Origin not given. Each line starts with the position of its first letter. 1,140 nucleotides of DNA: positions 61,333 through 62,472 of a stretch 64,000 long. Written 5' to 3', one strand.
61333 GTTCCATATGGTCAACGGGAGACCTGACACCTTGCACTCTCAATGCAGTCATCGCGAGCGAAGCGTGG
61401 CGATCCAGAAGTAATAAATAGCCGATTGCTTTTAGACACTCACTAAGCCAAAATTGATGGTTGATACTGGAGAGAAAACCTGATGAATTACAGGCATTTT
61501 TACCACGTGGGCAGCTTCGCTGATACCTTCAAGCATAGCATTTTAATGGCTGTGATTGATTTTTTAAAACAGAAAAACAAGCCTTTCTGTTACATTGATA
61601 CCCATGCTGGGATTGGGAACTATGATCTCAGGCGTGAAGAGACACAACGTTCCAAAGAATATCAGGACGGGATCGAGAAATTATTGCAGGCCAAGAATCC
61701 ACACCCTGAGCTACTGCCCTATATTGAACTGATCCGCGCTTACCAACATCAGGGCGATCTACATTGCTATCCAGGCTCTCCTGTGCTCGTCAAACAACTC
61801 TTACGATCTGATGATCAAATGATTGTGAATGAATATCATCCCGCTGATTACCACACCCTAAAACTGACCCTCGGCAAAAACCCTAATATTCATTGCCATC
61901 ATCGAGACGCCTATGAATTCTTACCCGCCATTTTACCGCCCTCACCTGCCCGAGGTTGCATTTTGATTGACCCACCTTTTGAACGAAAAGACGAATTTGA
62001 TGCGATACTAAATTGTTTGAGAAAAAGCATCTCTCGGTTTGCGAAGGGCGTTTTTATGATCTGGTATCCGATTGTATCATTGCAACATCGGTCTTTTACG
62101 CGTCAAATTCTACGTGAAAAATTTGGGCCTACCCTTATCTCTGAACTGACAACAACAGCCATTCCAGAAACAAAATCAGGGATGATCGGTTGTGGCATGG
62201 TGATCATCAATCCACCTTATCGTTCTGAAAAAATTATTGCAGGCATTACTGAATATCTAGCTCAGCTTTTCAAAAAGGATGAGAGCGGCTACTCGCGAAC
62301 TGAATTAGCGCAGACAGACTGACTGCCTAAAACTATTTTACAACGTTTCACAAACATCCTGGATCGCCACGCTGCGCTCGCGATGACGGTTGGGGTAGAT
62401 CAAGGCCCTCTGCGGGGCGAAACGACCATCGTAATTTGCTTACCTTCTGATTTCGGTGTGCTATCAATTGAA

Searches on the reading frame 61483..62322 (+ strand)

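Call 74: search_protein_families(library=pfam, proteins=[window:61483-62322:+], max_evalue=0.001)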
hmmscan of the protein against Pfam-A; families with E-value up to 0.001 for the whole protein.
window:61483-62322:+ (279 aa): 1 family
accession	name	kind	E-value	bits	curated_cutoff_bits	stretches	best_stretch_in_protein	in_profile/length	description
PF04378.19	RsmJ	-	1.4e-61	208.4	27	1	32-270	1-239/245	Ribosomal RNA large subunit methyltransferase D, RlmJ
